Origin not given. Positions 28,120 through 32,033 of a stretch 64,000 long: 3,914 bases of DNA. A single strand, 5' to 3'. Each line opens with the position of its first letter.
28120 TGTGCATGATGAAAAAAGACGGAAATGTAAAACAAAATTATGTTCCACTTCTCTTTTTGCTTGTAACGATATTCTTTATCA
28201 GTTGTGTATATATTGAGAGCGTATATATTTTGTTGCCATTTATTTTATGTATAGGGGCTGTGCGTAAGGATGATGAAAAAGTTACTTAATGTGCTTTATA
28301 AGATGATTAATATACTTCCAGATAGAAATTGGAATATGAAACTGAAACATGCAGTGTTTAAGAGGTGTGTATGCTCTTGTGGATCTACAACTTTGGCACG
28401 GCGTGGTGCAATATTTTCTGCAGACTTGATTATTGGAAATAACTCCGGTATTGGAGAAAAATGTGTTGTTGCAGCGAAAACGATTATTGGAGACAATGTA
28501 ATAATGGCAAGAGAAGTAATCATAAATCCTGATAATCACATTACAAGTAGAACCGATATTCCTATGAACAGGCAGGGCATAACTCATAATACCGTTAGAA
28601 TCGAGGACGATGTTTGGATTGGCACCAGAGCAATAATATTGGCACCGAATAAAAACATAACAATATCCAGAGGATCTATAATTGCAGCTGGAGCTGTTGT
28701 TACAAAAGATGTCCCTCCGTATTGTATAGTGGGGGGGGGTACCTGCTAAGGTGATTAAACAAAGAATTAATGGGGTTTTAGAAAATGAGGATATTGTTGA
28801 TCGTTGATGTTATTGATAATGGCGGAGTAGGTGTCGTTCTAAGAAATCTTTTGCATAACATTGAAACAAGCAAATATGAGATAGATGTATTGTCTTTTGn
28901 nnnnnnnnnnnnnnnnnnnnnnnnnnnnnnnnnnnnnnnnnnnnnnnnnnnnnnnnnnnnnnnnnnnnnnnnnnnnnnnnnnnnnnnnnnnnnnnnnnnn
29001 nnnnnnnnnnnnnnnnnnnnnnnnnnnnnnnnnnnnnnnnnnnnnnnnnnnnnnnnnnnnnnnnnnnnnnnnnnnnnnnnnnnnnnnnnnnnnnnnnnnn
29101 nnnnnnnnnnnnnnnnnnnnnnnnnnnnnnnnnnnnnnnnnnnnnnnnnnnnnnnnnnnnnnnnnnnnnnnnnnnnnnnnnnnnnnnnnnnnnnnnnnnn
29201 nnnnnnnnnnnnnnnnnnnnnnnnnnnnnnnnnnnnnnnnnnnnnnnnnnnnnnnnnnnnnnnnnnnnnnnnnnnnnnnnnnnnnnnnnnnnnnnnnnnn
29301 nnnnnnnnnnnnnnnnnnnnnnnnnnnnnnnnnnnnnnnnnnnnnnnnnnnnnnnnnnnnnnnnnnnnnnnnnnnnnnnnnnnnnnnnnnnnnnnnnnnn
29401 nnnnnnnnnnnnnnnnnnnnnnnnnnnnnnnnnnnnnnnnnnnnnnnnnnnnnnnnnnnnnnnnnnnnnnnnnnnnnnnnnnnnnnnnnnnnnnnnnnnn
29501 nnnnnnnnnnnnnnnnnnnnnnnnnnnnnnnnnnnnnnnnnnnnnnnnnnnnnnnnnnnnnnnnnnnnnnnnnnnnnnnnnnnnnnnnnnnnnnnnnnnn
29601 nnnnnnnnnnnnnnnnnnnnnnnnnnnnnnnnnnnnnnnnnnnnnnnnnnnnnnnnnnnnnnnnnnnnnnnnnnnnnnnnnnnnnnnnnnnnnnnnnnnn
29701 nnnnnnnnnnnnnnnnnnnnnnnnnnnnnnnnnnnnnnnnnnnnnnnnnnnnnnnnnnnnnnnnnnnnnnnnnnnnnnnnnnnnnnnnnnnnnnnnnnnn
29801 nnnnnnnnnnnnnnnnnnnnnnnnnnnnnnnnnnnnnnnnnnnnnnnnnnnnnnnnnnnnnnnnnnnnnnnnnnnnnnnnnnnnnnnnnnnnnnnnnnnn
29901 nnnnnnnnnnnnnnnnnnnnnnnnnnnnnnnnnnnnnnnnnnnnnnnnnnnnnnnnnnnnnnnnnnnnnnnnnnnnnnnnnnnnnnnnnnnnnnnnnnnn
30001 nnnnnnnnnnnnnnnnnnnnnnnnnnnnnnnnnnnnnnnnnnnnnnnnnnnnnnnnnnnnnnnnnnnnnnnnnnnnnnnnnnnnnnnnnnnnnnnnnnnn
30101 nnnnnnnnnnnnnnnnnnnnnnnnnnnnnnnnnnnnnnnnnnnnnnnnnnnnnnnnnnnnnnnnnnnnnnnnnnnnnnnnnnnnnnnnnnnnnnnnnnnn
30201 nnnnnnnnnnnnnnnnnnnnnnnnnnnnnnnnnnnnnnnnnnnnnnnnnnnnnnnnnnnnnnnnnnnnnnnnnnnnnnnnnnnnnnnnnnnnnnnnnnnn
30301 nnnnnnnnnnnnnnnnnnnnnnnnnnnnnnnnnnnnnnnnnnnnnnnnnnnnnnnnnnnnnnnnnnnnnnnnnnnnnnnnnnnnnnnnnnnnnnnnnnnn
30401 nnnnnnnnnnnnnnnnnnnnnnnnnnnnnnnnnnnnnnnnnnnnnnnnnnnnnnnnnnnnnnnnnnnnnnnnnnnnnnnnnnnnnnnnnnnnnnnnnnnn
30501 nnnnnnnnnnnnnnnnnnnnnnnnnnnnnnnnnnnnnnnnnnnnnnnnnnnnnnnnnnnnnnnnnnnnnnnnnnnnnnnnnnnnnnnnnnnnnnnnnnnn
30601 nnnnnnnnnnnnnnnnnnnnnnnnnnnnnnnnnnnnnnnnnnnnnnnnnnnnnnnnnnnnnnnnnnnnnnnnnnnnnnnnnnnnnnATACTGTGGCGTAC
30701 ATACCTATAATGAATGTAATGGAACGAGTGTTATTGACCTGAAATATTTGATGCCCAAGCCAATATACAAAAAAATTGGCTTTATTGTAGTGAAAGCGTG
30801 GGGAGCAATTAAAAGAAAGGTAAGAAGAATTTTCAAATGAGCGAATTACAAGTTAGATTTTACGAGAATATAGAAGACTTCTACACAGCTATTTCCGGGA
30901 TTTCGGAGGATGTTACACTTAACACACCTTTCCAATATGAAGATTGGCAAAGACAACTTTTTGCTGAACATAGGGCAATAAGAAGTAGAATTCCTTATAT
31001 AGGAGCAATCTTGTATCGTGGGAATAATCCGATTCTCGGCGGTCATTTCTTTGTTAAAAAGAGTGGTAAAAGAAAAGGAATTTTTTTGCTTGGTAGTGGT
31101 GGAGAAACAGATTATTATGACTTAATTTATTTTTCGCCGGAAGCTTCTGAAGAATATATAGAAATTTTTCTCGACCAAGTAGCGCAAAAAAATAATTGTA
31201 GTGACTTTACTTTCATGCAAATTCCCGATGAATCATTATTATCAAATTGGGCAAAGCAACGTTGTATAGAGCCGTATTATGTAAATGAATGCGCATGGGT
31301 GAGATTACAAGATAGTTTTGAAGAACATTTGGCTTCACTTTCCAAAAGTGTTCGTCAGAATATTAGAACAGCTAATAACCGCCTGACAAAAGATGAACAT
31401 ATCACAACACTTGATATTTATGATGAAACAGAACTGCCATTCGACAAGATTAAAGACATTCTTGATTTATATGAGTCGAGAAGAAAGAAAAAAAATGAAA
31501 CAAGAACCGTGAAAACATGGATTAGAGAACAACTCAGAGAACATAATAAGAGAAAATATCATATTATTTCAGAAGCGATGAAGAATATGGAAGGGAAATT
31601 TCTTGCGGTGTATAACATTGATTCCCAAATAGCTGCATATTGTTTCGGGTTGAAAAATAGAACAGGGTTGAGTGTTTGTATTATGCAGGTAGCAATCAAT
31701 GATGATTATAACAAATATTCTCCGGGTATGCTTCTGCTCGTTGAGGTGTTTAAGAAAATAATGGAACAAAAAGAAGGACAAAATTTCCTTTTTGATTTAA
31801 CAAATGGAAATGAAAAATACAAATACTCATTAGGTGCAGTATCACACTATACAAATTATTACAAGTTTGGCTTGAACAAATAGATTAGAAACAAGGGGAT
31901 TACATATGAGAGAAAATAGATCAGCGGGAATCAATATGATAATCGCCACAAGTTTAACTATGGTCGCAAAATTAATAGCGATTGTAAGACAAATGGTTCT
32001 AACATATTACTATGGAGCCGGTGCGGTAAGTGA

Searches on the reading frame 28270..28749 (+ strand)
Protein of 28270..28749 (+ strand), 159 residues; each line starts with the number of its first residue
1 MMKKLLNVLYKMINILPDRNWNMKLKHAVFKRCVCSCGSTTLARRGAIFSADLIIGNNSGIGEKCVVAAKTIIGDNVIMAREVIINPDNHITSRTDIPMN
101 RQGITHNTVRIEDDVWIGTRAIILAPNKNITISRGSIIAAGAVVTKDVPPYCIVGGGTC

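Call 4: search_protein_families(library=pfam, proteins=[window:28270-28749:+])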
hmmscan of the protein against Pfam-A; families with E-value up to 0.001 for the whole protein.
window:28270-28749:+ (159 aa): 3 families
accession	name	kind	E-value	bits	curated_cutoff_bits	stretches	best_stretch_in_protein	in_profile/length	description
PF00132.30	Hexapep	-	9.1e-08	31.9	27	1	54-85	3-34/36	Bacterial transferase hexapeptide (six repeats)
PF14602.12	Hexapep_2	-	4.6e-05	23.5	27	1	109-146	2-34/34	Hexapeptide repeat of succinyl-transferase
PF25084.1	LbH_EIF2B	-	5.4e-05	23.6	54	0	52-146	9-101/105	EIF2B subunit epsilon LbH domain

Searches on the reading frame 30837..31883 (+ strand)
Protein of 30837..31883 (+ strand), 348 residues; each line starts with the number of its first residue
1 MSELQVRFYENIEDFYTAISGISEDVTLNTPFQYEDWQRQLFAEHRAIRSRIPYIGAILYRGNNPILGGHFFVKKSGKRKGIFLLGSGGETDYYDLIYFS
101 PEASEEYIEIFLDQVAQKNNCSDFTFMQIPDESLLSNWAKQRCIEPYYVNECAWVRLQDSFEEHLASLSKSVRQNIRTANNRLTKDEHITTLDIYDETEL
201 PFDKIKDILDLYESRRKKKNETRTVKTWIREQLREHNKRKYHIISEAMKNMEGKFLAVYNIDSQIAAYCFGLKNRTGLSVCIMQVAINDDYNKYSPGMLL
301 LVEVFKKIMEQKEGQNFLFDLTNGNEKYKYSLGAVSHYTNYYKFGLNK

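Call 6: search_protein_families(library=pfam, proteins=[window:30837-31883:+])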
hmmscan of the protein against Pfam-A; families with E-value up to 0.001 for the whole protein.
window:30837-31883:+ (348 aa): 1 family
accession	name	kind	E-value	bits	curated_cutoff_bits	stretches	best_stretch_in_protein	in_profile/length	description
PF13480.13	Acetyltransf_6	-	1.7e-11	44.9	22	1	170-329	1-142/143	Acetyltransferase (GNAT) domain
